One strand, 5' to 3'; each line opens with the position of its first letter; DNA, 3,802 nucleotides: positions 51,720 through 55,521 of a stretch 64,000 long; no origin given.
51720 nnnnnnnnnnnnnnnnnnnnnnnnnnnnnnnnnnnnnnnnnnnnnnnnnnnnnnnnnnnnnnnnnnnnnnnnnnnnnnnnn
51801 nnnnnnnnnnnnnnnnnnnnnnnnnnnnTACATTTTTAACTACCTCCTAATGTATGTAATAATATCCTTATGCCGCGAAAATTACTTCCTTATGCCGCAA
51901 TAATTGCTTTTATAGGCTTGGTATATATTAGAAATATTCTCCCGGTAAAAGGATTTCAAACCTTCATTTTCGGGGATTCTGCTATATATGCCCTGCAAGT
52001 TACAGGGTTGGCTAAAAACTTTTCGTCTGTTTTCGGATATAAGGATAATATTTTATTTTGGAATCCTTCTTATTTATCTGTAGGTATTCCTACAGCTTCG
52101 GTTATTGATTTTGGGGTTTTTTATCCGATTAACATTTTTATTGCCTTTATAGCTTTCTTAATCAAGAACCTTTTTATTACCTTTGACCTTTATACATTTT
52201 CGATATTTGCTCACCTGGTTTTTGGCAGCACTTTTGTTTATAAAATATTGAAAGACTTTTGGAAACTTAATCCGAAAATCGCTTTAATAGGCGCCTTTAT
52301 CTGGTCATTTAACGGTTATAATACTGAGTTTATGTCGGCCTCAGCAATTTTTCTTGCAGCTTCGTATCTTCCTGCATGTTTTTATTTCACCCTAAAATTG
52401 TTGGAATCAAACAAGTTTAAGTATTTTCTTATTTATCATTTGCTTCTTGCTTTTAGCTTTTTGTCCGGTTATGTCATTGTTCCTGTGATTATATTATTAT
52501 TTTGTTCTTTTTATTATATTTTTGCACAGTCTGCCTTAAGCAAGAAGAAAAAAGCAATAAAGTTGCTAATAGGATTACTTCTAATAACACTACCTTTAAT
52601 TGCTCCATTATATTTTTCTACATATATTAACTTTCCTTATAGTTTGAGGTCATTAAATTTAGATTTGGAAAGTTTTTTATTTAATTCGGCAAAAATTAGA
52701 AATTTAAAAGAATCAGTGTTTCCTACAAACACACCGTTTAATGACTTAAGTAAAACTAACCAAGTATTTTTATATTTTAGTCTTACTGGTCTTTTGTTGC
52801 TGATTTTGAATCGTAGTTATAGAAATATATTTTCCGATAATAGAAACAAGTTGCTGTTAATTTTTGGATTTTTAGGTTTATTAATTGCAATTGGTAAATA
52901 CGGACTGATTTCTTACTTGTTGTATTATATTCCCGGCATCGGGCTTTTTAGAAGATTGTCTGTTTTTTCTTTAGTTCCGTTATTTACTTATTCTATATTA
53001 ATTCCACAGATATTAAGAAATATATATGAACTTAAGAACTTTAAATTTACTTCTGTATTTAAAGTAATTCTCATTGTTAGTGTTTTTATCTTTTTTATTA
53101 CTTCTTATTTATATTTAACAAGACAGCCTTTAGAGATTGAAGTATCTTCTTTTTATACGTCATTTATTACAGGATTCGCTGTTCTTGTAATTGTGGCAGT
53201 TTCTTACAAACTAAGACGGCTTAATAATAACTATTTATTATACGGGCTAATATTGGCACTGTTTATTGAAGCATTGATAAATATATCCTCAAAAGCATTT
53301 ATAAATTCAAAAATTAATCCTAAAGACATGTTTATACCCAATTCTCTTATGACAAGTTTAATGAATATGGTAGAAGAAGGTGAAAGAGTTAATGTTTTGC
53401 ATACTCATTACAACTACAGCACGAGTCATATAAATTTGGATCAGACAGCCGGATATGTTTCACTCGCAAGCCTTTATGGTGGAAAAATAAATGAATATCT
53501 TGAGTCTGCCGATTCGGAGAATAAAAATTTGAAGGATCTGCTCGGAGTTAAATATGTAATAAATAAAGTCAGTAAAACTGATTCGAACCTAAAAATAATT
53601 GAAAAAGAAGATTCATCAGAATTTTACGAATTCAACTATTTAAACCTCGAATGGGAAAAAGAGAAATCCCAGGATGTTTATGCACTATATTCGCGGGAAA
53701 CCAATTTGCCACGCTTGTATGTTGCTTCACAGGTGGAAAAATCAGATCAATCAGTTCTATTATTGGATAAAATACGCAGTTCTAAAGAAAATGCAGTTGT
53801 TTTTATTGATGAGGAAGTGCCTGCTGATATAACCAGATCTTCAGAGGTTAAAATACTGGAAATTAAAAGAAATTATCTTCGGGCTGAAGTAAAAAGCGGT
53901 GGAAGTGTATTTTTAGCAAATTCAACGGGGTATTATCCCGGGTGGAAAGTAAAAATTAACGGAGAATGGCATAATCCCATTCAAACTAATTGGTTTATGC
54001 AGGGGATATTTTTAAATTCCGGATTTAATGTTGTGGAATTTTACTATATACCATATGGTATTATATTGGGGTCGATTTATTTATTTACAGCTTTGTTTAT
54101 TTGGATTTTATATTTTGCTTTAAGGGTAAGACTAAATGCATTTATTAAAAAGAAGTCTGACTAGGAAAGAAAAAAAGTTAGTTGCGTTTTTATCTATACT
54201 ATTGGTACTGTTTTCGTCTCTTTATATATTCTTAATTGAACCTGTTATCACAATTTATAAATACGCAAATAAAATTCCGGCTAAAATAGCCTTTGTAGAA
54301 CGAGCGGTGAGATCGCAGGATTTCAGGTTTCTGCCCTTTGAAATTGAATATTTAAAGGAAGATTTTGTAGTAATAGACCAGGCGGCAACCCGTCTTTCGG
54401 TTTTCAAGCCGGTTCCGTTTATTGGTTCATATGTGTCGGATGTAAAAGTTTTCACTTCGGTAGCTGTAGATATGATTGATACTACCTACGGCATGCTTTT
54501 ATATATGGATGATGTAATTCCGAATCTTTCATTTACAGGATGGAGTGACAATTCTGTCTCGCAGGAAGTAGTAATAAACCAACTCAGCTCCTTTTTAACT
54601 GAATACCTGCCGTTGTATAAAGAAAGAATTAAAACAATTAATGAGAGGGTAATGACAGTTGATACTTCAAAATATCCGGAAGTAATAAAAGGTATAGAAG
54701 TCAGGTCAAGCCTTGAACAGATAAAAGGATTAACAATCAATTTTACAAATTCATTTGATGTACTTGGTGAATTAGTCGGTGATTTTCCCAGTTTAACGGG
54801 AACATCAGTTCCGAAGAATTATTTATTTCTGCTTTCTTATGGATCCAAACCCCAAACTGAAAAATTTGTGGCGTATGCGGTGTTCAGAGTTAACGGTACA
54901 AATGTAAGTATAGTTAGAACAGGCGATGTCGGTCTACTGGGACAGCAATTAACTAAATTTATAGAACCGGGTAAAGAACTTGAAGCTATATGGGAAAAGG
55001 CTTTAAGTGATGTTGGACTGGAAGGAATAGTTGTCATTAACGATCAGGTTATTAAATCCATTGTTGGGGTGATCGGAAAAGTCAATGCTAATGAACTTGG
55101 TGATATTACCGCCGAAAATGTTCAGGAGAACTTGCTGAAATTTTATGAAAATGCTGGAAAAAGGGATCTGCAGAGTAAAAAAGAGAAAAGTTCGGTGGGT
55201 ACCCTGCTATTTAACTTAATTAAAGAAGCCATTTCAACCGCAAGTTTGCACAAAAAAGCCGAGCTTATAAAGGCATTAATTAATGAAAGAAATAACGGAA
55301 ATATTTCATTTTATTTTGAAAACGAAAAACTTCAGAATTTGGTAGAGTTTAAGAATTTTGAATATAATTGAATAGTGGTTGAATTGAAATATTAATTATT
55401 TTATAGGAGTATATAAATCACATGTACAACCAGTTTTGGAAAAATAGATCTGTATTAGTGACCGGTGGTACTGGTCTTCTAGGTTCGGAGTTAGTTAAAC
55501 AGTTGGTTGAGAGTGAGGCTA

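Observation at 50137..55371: B12-binding radical SAM enzyme with Cx4Cx2C cluster motif co-located with YfhO-like and DUF4012-like envelope proteins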

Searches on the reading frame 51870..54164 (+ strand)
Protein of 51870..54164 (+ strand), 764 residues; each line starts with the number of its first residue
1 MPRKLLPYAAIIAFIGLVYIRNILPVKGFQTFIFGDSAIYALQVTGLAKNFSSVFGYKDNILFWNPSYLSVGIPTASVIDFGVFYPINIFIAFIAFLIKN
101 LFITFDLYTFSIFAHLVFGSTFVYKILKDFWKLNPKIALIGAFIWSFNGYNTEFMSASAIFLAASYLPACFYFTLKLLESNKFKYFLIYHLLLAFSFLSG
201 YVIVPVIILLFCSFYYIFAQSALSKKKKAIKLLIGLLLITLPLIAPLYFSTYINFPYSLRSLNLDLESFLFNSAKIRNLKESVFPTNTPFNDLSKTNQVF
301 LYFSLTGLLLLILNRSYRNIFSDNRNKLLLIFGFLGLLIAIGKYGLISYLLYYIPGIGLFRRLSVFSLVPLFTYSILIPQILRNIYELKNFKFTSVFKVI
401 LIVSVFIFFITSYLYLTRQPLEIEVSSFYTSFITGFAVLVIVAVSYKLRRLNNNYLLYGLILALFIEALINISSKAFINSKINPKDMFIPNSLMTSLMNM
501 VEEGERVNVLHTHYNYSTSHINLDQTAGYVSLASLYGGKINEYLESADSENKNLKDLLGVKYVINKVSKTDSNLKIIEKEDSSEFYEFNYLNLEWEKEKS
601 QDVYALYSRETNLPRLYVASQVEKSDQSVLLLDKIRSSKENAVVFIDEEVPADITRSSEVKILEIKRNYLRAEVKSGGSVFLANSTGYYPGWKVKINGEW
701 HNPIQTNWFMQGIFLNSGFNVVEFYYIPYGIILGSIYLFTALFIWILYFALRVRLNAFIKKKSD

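Call 5: search_protein_families(library=pfam, proteins=[window:51870-54164:+], max_evalue=0.01)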
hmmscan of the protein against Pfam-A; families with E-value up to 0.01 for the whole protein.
window:51870-54164:+ (764 aa): 3 families
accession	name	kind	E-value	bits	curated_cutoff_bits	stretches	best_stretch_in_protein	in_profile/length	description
PF09586.16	YfhO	-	3.6e-07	29.4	28.5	1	657-736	753-833/835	Bacterial membrane protein YfhO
PF13231.12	PMT_2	-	0.00054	20.7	26.1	1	107-240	24-155/160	Dolichyl-phosphate-mannose-protein mannosyltransferase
PF01938.26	TRAM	-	0.01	16.2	21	0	641-674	28-60/61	TRAM domain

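Call 6: search_protein_families(library=ncbifam, proteins=[window:51870-54164:+], max_evalue=0.01)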
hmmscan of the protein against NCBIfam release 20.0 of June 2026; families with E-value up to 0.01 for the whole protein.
window:51870-54164:+ (764 aa): 1 family
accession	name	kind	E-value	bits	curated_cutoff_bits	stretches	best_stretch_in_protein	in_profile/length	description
NF047590.1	GlcsyltransPgfM2Strep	equivalog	9.6e-05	20.7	1500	1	676-747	804-875/884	glycosyltransferase PgfM2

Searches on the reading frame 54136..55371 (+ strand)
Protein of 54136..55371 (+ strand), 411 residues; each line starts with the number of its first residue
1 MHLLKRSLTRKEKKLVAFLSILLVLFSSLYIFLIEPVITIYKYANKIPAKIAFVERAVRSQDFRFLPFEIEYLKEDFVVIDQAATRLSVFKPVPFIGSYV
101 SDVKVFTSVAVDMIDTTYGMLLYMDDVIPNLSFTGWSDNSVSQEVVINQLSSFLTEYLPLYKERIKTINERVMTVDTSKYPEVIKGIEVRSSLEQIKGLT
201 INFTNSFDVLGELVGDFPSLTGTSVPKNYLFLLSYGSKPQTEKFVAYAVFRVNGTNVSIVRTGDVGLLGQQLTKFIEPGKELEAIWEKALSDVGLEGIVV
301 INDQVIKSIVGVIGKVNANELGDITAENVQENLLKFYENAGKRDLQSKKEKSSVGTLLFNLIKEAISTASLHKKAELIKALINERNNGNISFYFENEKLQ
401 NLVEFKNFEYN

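Call 5: search_protein_families(library=pfam, proteins=[window:54136-55371:+], max_evalue=0.01)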
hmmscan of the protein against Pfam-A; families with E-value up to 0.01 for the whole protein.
window:54136-55371:+ (411 aa): 1 family
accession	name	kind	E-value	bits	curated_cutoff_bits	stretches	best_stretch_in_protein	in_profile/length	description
PF13196.11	DUF4012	-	0.0028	18.6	28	1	279-334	86-140/144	Protein of unknown function (DUF4012)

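Call 6: search_protein_families(library=ncbifam, proteins=[window:54136-55371:+], max_evalue=0.01)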
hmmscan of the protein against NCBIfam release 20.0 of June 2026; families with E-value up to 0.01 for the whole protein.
window:54136-55371:+ (411 aa): 0 families

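Call 78: find_homologous_proteins(query=window:54136-55371:+, max_evalue=0.001)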
Query window:54136-55371:+ (411 aa): 4 proteins with E <= 0.001 among 6596 candidates.
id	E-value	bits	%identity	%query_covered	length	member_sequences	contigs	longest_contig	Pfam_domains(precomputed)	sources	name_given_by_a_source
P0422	2.8e-259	877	100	100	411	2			-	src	-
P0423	1.9e-217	740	83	99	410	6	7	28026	-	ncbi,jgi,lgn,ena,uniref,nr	ncbi:hypothetical protein A2W32_03065 [candidate division WWE3 bacterium RBG_16_37_10]|uniref:Unchar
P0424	1.6e-203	694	77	100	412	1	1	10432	-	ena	-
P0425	1.1e-8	53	21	86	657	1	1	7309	PF13196.12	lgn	-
